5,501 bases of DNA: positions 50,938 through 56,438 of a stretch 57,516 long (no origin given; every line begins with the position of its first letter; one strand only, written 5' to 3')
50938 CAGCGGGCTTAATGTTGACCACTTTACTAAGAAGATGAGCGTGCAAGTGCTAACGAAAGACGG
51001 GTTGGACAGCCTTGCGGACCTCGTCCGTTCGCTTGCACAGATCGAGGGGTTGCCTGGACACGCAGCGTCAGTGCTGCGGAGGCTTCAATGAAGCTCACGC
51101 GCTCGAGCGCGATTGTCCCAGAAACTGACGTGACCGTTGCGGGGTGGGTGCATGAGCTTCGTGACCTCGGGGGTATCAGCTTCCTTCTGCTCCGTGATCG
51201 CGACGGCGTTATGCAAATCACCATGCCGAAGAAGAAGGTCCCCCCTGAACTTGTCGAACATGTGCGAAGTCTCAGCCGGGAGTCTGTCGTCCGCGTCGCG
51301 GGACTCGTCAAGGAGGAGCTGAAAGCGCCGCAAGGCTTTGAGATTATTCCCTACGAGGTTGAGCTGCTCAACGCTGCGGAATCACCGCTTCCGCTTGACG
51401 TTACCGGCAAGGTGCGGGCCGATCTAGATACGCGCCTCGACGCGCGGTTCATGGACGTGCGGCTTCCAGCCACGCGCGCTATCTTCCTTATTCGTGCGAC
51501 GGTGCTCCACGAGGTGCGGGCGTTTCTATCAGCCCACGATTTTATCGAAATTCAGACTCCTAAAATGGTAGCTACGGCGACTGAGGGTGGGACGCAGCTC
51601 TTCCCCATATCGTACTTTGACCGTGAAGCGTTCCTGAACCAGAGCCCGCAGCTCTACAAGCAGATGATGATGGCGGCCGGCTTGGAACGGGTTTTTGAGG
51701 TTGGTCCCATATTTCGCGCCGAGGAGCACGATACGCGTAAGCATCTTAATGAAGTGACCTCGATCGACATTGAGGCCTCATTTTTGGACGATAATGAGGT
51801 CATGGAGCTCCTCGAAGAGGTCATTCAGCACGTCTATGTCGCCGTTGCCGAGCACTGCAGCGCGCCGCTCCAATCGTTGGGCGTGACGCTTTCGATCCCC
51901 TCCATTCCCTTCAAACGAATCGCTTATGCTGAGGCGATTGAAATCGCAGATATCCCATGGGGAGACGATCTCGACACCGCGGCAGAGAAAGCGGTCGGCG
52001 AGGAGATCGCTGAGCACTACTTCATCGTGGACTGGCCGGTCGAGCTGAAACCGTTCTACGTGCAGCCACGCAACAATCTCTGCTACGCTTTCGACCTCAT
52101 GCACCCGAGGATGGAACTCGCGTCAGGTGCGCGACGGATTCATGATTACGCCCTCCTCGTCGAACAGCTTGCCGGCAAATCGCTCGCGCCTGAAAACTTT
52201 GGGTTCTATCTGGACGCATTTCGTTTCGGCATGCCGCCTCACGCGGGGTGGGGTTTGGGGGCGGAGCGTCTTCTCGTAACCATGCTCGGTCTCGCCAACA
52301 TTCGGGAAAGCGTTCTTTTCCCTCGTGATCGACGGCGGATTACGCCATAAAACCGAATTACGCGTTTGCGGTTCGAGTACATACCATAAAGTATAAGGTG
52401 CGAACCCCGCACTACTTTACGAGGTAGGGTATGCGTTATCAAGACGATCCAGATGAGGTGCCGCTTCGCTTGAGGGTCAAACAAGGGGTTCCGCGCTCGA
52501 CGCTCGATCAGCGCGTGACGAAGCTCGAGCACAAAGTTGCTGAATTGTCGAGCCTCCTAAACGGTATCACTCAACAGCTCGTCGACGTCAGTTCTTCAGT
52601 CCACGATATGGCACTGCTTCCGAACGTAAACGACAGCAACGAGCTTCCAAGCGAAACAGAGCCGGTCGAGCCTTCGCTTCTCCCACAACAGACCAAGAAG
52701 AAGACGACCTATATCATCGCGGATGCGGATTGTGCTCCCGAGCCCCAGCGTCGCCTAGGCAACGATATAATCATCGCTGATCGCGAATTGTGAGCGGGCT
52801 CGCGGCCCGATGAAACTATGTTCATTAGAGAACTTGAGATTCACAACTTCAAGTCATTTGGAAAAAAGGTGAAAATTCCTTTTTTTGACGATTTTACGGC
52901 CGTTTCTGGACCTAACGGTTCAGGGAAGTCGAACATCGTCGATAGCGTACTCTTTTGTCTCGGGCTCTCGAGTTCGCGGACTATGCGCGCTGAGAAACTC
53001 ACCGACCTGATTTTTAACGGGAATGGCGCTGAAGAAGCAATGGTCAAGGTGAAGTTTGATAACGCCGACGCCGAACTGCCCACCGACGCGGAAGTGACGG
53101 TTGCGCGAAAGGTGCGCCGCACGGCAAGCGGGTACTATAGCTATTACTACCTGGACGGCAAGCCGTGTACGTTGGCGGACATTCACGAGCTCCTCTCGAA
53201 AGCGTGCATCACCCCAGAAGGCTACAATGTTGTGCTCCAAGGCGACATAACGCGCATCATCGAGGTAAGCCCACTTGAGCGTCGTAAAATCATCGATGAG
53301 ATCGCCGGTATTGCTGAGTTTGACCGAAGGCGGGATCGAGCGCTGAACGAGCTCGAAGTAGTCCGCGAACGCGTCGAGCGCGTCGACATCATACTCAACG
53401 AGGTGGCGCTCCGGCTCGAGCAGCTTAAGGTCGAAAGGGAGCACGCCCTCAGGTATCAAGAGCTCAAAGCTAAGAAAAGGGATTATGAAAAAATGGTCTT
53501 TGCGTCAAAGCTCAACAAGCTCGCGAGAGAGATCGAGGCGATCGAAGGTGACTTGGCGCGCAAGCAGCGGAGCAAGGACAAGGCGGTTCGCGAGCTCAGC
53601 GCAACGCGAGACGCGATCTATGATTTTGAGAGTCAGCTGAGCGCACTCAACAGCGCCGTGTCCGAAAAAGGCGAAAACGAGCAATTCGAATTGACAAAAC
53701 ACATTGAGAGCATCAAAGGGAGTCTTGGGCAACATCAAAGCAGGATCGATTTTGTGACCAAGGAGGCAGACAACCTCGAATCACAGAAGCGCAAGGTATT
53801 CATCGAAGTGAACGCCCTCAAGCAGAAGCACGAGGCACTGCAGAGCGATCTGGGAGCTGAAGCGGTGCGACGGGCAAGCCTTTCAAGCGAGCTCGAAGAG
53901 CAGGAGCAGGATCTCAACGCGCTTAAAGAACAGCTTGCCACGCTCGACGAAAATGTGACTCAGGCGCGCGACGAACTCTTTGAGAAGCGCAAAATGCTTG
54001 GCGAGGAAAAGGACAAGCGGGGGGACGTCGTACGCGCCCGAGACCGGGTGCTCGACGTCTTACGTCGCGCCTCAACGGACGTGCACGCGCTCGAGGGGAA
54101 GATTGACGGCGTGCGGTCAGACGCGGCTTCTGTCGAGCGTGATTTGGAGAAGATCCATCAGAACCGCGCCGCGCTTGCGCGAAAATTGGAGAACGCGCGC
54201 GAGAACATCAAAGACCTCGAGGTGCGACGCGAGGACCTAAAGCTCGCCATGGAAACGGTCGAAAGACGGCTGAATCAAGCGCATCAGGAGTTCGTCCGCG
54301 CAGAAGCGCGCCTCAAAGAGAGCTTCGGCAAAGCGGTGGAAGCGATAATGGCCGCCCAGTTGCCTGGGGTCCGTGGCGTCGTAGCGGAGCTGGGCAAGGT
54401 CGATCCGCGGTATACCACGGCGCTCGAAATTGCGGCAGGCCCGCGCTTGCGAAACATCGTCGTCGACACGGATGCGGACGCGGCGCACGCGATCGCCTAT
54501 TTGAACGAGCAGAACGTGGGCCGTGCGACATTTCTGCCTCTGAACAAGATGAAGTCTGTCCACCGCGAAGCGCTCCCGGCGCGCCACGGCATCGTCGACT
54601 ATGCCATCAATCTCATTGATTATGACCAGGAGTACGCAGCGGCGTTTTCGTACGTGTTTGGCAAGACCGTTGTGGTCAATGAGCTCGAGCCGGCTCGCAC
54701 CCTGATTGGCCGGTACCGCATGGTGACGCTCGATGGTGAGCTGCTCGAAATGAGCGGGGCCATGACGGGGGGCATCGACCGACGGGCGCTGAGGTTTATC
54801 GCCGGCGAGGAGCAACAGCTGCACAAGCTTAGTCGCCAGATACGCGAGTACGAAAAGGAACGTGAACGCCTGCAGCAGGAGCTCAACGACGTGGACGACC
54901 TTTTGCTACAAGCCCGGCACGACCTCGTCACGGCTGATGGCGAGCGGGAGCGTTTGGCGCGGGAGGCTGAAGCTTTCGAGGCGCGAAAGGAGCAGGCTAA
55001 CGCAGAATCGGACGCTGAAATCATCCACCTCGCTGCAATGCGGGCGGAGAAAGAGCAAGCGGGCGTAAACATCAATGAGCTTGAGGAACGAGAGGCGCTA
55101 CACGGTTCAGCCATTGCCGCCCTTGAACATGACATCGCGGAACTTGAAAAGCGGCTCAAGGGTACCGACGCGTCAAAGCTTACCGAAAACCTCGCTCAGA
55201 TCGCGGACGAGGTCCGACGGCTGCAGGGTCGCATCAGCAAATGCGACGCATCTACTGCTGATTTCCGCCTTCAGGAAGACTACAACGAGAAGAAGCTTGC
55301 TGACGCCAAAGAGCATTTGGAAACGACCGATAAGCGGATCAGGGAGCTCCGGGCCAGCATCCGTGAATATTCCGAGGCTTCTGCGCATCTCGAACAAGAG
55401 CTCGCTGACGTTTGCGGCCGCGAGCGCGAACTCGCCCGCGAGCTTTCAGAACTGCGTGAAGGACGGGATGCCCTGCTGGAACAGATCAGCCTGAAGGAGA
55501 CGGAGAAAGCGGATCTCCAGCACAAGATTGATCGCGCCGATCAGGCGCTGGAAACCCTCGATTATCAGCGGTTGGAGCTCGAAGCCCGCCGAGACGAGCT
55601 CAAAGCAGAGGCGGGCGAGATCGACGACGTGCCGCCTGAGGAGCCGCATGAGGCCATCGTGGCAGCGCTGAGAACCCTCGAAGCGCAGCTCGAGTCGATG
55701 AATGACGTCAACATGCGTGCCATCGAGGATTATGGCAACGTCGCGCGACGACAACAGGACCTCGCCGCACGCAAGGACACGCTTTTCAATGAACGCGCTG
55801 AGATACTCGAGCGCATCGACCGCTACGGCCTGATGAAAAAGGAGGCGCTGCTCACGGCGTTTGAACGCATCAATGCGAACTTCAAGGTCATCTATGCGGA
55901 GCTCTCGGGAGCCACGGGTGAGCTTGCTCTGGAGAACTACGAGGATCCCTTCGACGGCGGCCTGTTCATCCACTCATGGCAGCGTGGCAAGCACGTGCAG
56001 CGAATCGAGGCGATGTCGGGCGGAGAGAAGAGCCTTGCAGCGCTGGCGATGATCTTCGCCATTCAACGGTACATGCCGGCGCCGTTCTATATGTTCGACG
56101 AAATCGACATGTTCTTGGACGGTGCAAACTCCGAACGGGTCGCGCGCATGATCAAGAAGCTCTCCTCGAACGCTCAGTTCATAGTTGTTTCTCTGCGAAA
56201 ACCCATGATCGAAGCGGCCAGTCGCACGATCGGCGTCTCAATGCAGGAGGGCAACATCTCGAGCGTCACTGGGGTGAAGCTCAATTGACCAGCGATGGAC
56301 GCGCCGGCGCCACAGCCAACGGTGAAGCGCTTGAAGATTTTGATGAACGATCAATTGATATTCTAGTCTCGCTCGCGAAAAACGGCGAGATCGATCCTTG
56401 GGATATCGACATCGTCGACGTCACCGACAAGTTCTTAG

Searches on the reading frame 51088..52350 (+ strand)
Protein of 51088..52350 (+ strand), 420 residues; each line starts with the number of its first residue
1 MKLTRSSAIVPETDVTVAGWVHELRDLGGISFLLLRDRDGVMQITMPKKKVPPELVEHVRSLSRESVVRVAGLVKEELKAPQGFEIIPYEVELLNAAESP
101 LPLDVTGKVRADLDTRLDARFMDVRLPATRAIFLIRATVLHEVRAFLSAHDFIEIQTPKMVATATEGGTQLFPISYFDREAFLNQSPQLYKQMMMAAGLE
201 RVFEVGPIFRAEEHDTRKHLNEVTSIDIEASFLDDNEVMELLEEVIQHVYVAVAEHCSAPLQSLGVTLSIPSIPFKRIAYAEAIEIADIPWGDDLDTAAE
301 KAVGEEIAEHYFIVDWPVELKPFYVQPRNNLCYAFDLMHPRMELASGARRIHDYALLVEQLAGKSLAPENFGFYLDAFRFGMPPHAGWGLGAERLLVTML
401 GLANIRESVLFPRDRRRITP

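Call 83: search_protein_families(library=pfam, proteins=[window:51088-52350:+], max_evalue=0.001)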
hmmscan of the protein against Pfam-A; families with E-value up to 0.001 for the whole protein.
window:51088-52350:+ (420 aa): 2 families
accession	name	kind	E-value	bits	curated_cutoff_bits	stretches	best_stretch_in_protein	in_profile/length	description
PF00152.25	tRNA-synt_2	-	1.7e-85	287.3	25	1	113-414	2-307/308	tRNA synthetases class II (D, K and N)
PF01336.31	tRNA_anti-codon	-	1.3e-14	54.3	27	1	15-94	1-75/75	OB-fold nucleic acid binding domain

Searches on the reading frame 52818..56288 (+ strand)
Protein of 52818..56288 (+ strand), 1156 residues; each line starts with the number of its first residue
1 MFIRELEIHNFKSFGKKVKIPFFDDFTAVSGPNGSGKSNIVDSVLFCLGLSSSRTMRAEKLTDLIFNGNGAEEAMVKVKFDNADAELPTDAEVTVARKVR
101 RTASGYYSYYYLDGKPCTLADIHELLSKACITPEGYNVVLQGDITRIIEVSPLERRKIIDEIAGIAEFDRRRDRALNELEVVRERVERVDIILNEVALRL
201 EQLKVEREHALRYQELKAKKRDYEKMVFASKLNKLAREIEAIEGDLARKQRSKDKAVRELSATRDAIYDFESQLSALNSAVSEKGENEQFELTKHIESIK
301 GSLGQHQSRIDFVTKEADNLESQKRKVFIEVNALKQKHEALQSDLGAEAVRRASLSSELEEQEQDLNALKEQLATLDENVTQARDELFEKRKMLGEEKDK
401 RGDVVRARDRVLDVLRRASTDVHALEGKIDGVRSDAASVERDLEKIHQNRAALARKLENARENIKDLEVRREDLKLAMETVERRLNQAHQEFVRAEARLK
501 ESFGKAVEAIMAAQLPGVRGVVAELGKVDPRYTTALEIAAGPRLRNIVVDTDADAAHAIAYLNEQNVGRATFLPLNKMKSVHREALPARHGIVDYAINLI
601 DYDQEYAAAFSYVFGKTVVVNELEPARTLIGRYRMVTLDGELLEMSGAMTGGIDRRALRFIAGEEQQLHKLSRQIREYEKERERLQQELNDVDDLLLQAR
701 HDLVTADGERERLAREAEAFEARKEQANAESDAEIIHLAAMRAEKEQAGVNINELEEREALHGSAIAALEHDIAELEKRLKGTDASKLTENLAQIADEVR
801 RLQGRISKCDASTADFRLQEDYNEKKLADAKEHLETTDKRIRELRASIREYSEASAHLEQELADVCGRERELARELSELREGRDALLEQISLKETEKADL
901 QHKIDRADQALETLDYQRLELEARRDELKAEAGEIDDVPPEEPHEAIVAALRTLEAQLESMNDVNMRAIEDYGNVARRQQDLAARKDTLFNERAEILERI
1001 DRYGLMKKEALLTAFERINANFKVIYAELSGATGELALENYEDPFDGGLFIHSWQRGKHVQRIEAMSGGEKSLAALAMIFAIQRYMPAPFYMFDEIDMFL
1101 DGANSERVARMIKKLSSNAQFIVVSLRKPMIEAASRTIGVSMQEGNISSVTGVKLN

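Call 83: search_protein_families(library=pfam, proteins=[window:52818-56288:+], max_evalue=0.001)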
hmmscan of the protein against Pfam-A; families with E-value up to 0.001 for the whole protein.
window:52818-56288:+ (1156 aa): 7 families
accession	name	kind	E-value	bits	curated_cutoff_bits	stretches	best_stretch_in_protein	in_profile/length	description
PF02463.25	SMC_N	-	2.6e-71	240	40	1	2-1148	1-219/220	RecF/RecN/SMC N terminal domain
PF06470.18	SMC_hinge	-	5.1e-32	111.1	22.5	1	516-629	2-115/116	SMC proteins Flexible Hinge Domain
PF13476.12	AAA_23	-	6.9e-17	63.2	27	1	5-273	1-199/201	AAA domain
PF13175.12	AAA_15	-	1.4e-12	48.3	32.1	1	1-390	1-270/374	AAA ATPase domain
PF13304.12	AAA_21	-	3.1e-11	44.3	27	1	953-1125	154-297/304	AAA domain, putative AbiEii toxin, Type IV TA system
PF10473.14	CENP-F_leu_zip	-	3.8e-06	27.5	34.5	1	421-500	53-132/140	Leucine-rich repeats of kinetochore protein Cenp-F/LEK1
PF13555.12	AAA_29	-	1.6e-05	25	27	1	4-48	2-46/61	P-loop containing region of AAA domain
